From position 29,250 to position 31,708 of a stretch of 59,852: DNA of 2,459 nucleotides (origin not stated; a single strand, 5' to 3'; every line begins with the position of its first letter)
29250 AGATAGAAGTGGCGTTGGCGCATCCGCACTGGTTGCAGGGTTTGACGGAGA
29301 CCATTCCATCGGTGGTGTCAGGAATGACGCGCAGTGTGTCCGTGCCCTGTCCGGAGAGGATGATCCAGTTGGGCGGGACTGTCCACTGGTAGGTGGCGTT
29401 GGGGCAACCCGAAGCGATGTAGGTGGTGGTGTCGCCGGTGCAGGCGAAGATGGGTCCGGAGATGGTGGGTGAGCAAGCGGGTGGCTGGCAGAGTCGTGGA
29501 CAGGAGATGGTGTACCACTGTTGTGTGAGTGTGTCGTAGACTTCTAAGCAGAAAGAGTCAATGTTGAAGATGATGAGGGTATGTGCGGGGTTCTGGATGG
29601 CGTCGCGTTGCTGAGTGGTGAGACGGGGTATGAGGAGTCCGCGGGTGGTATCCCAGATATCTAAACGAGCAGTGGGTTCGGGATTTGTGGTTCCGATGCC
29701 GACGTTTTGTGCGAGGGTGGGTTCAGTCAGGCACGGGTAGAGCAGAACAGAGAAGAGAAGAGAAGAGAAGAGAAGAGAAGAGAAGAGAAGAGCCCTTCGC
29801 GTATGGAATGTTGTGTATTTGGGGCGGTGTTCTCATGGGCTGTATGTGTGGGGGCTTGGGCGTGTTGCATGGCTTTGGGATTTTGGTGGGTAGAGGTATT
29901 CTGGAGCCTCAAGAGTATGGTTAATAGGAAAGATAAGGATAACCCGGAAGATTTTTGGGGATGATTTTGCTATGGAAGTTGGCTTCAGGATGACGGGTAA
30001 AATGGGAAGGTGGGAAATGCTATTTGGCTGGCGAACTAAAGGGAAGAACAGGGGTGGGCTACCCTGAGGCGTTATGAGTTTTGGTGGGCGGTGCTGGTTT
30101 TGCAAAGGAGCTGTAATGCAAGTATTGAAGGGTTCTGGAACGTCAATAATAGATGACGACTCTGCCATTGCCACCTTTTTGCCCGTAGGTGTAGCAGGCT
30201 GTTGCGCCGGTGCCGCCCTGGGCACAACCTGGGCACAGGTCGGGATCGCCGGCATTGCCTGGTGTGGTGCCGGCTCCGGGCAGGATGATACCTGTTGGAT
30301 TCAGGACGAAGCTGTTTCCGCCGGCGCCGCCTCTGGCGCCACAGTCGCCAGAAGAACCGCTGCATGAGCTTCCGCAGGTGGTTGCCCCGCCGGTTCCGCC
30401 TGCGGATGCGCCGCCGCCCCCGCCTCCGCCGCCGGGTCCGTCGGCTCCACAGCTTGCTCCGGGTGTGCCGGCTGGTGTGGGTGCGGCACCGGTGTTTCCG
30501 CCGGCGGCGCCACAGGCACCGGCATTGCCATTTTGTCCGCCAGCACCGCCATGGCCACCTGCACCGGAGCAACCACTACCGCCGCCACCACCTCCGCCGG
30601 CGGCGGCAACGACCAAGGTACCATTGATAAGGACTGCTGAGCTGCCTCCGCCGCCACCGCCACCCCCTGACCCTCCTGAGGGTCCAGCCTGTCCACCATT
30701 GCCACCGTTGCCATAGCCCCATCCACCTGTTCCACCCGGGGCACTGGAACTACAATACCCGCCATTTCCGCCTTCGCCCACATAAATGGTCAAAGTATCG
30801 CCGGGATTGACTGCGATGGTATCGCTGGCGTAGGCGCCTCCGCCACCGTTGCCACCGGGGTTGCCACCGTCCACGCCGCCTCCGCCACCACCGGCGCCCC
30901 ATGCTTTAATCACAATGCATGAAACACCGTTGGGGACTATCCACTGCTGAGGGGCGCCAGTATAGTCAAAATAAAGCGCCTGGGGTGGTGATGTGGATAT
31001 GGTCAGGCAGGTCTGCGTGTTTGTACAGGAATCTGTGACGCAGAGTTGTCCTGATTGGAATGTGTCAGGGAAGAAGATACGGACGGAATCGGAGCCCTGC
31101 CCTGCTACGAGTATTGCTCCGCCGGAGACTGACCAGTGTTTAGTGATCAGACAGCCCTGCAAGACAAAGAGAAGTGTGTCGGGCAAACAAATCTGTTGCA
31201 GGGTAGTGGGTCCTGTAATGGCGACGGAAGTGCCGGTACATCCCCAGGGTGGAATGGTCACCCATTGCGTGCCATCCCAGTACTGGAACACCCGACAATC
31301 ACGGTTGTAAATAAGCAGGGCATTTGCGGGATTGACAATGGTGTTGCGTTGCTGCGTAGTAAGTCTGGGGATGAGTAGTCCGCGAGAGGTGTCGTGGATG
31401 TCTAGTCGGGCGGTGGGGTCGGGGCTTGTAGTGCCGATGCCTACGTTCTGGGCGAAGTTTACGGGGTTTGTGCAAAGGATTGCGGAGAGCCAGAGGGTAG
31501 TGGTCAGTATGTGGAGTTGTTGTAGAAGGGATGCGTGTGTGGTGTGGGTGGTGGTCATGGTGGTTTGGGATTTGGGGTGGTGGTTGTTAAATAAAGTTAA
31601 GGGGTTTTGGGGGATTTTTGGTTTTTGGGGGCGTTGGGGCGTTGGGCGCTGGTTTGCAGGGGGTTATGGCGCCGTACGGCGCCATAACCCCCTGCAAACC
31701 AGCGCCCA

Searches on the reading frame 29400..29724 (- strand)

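Call 74: search_protein_families(library=pfam, proteins=[window:29400-29724:-], max_evalue=1)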
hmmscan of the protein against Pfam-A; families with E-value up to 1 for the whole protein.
window:29400-29724:- (108 aa): 1 family
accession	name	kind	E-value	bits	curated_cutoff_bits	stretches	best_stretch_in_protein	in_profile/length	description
PF01344.31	Kelch_1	-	0.048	13.6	20.1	1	59-74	28-43/46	Kelch motif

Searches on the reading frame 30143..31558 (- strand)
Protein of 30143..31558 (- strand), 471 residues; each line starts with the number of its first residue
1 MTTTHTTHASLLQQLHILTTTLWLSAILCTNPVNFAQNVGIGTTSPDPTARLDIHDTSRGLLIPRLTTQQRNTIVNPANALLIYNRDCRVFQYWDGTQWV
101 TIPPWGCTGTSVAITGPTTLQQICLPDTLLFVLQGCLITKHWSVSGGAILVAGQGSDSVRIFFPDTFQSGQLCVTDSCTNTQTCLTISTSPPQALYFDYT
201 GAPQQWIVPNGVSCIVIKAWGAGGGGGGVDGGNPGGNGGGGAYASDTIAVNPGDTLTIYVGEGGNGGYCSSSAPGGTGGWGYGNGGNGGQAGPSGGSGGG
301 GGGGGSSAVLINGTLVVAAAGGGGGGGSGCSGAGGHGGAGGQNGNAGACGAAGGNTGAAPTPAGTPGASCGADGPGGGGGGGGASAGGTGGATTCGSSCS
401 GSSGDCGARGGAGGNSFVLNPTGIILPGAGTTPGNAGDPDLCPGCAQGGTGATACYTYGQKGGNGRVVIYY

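Call 13: search_protein_families(library=pfam, proteins=[window:30143-31558:-], max_evalue=0.01)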
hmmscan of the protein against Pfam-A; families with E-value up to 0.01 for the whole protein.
window:30143-31558:- (471 aa): 0 families

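Call 15: find_encoding_contigs(protein=window:30143-31558:-, flank=10000, max_places=10)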
Protein window:30143-31558:- (471 aa): no gene with exactly this product is on record in the collection.

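Call 58: search_protein_families(library=ncbifam, proteins=[window:30143-31558:-], max_evalue=0.01)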
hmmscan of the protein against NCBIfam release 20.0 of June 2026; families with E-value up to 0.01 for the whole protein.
window:30143-31558:- (471 aa): 0 families
